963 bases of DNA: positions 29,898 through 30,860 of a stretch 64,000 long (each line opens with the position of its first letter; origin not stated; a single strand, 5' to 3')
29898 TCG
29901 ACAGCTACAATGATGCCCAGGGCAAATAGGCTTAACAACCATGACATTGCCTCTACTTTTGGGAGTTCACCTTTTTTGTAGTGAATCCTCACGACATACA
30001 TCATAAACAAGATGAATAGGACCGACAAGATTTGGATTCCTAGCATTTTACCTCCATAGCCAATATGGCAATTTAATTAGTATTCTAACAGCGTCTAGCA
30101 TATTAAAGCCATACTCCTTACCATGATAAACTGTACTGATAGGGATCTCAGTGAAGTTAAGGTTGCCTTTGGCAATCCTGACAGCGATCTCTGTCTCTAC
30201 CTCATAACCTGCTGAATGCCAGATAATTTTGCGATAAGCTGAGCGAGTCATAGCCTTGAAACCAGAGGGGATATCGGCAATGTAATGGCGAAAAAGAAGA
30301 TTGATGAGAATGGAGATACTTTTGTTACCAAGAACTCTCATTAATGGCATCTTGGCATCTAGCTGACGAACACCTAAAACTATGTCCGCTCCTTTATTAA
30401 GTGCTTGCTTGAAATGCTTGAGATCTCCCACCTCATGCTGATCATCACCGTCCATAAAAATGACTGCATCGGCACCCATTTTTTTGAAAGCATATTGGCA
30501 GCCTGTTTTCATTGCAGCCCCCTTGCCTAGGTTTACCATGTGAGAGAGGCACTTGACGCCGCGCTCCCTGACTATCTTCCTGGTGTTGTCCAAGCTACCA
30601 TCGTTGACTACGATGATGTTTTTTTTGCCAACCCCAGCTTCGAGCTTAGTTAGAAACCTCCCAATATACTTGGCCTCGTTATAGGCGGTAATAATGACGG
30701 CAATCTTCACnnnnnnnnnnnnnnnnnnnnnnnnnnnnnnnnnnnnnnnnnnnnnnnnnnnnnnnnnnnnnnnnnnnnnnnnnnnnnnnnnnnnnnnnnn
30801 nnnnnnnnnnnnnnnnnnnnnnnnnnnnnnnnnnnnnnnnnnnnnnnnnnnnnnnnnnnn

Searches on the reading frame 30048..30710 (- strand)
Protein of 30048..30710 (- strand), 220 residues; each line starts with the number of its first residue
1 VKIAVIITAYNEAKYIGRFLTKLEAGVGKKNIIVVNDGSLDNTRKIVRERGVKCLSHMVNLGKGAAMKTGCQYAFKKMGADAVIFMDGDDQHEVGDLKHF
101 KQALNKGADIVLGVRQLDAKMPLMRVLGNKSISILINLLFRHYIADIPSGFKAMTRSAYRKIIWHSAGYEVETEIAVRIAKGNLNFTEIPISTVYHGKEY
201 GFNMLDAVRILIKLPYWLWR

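Call 21: search_protein_families(library=pfam, proteins=[window:30048-30710:-], max_evalue=0.001)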
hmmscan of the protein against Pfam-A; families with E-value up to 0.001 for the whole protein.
window:30048-30710:- (220 aa): 3 families
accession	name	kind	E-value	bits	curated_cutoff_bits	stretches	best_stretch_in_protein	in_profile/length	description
PF00535.33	Glycos_transf_2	-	2.6e-24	86.5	23.3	1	5-162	2-167/168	Glycosyl transferase family 2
PF13641.12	Glyco_tranf_2_3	-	1.3e-06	29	27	1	3-116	3-124/230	Glycosyltransferase like family 2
PF13704.12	Glyco_tranf_2_4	-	6.8e-05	23.7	27.5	1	11-89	2-81/98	Glycosyl transferase family 2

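Call 31: search_protein_families(library=ncbifam, proteins=[window:30048-30710:-], max_evalue=0.001)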
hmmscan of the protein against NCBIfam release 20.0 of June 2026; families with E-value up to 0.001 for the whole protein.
window:30048-30710:- (220 aa): 16 families
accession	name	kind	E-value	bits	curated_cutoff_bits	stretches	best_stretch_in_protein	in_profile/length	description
TIGR04182.1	glyco_TIGR04182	equivalog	1.9e-29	103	325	1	3-193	2-190/293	S-layer glycoprotein N-glycosyltransferase AglJ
NF058614.1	PPMAGASynPpgS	equivalog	9.7e-28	97.1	370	1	4-211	3-216/226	polyprenyl-phospho-N-acetylgalactosaminyl synthase PpgS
NF041391.1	DPhHxTase_Halo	equivalog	1.5e-19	69.8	375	1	8-192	2-182/213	dolichyl-phosphate hexose transferase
NF047588.1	GlcsyltransPgfSStrep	equivalog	2.8e-16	59.6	500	1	1-163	1-168/308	glycosyltransferase PgfS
TIGR04283.1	glyco_like_mftF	equivalog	4.5e-11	42.8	182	1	3-127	1-121/221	TIGR04283 family arsenosugar biosynthesis glycosyltransferase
NF041875.1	EPS_EpsD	equivalog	1.4e-09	37.8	370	1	4-199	2-209/325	exopolysaccharide biosynthesis glycosyltransferase EpsD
NF007986.1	PRK10714.1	equivalog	2.3e-09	36.7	529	1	2-209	7-214/316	undecaprenyl-phosphate 4-deoxy-4-formamido-L-arabinose transferase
TIGR03937.1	PgaC_IcaA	equivalog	1.2e-08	34.3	422.3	1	2-90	46-136/407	poly-beta-1,6-N-acetyl-D-glucosamine synthase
NF041865.1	EpsU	equivalog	6.5e-08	32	700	1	2-111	40-154/394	exopolysaccharide biosynthesis GT2 family glycosyltransferase EpsU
NF007482.0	PRK10073.1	equivalog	7e-06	25.3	423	1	2-91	7-97/334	glycosyltransferase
NF038302.1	EPS_HpsE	equivalog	2.1e-05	23.6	300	1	2-90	2-97/307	hormogonium polysaccharide biosynthesis glycosyltransferase HpsE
TIGR03965.1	mycofact_glyco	equivalog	4.4e-05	22.5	280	1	3-100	76-175/467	mycofactocin biosynthesis glycosyltransferase MftF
TIGR01556.1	rhamnosyltran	subfamily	0.00011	21.5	200.55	1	29-119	21-115/281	rhamnosyltransferase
NF047683.1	TeichurnBiosyTuaG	equivalog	0.00012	21.8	400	1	2-98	7-105/252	teichuronic acid biosynthesis protein TuaG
TIGR03469.1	HpnB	hypoth_equivalog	0.00015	20.9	379.25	1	2-101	45-157/386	hopene-associated glycosyltransferase HpnB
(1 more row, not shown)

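Call 75: search_solved_structures(query=window:30048-30710:-, max_evalue=0.00001)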
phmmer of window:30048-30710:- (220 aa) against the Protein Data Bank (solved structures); distinct sequences matched with E-value up to 0.00001: 5.
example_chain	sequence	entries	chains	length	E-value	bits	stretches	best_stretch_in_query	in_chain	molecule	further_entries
5mlz_A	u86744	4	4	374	4.4e-10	43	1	1-191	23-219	Dolichol monophosphate mannose synthase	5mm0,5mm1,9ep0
9bhc_C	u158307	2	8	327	3.3e-08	36.9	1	2-210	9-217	Undecaprenyl-phosphate 4-deoxy-4-formamido-L-arabinose transferase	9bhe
8vxh_A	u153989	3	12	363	4.2e-08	36.5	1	2-210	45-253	Undecaprenyl-phosphate 4-deoxy-4-formamido-L-arabinose transferase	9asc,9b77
5hea_A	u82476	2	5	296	1.4e-07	34.8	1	3-110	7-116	Putative glycosyltransferase (GalT1)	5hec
9hwj_A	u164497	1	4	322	1.5e-06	31.4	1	2-168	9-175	Undecaprenyl-phosphate 4-deoxy-4-formamido-L-arabinose transferase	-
